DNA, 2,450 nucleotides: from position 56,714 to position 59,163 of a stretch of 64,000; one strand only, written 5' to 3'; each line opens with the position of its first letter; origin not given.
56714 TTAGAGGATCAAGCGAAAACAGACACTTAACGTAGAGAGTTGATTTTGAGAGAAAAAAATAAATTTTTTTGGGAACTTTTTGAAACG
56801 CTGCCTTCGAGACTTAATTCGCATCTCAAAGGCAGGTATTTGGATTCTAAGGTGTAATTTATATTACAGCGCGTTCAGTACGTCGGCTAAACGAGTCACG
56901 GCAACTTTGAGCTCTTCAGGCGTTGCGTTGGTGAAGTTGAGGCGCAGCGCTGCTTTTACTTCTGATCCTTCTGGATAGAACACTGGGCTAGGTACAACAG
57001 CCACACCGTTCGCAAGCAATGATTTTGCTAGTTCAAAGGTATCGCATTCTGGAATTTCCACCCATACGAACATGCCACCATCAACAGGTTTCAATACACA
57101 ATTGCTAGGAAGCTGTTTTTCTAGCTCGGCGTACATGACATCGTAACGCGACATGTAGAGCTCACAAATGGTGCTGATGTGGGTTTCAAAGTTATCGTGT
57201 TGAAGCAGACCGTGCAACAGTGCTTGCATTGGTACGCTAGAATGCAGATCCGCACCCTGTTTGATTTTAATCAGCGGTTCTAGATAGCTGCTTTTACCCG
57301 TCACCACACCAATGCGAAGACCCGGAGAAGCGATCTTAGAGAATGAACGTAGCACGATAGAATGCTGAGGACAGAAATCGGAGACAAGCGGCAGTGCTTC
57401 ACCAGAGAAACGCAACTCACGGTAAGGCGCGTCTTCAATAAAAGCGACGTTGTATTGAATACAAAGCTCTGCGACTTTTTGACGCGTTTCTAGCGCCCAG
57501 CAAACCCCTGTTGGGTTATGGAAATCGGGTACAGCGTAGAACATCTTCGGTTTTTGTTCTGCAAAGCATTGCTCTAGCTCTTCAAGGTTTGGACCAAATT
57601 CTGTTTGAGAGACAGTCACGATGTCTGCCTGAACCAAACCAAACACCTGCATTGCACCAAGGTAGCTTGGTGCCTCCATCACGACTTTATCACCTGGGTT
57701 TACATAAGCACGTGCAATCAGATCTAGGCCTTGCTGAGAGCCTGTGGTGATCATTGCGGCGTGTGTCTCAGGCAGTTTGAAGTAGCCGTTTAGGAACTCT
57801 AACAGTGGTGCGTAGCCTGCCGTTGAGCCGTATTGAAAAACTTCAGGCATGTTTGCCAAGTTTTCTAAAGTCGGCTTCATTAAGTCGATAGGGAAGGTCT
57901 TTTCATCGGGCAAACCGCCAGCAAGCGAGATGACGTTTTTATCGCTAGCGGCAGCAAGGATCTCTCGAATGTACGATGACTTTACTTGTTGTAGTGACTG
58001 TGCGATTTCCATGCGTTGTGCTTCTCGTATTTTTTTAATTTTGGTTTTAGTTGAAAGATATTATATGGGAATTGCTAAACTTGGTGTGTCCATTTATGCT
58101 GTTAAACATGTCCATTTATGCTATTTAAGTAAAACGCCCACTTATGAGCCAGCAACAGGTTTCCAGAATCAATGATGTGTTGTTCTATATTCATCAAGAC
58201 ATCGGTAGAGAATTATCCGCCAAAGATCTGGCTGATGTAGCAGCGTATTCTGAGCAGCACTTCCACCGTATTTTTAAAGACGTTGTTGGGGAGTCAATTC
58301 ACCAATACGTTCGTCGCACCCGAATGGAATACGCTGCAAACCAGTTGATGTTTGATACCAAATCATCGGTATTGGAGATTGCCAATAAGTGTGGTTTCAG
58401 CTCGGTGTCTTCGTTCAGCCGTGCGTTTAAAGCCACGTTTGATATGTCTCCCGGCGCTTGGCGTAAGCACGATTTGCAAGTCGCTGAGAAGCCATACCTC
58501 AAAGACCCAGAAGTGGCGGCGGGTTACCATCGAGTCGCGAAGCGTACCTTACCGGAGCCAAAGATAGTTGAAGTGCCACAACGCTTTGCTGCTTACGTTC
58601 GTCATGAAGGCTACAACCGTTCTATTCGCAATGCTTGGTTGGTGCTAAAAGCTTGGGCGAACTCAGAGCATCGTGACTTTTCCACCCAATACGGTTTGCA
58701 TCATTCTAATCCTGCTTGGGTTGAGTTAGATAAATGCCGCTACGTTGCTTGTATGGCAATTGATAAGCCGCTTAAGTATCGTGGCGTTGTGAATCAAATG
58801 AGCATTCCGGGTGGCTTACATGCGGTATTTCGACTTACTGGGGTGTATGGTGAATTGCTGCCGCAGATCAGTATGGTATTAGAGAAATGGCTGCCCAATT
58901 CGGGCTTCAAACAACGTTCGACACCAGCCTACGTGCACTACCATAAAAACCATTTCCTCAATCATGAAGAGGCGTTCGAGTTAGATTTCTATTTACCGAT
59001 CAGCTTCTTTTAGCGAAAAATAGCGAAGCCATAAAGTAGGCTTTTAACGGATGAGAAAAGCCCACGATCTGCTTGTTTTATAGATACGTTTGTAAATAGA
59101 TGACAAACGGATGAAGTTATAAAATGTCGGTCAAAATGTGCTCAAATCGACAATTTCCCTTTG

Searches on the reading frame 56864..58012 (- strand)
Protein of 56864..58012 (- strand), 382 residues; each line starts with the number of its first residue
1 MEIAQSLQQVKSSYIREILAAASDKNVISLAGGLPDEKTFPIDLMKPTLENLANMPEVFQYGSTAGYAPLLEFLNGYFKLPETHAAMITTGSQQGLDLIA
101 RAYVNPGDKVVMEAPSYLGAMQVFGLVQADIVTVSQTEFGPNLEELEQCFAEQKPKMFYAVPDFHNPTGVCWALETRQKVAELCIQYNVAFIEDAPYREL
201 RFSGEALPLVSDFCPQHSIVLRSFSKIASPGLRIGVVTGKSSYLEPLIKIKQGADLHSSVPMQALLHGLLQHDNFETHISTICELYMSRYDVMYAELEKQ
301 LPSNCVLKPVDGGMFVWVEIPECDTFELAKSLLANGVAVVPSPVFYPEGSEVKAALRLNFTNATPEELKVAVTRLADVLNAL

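Call 113: search_protein_families(library=pfam, proteins=[window:56864-58012:-], max_evalue=0.00001)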
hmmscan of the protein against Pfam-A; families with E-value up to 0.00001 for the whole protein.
window:56864-58012:- (382 aa): 2 families
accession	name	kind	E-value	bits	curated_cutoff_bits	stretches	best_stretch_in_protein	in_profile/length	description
PF00155.27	Aminotran_1_2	-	7e-35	121.3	19.7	1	27-375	3-361/361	Aminotransferase class I and II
PF12897.13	Asp_aminotransf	-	1.1e-09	38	27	1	102-376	118-406/421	Aspartate amino-transferase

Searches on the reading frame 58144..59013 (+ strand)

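Call 113: search_protein_families(library=pfam, proteins=[window:58144-59013:+], max_evalue=0.00001)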
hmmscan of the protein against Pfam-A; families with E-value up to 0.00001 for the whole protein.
window:58144-59013:+ (289 aa): 4 families
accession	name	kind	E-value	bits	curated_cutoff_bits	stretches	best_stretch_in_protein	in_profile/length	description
PF12833.13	HTH_18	-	5.8e-25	87.8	33.6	1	29-108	1-79/80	Helix-turn-helix domain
PF06445.20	GyrI-like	-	1.8e-23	84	26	1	138-286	2-154/155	GyrI-like small molecule binding domain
PF00165.29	HTH_AraC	-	4.5e-21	74.9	26.6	2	71-108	6-42/42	Bacterial regulatory helix-turn-helix proteins, AraC family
PF14526.11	Cass2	-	1.7e-11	45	27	1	140-286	1-150/150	Integron-associated effector binding protein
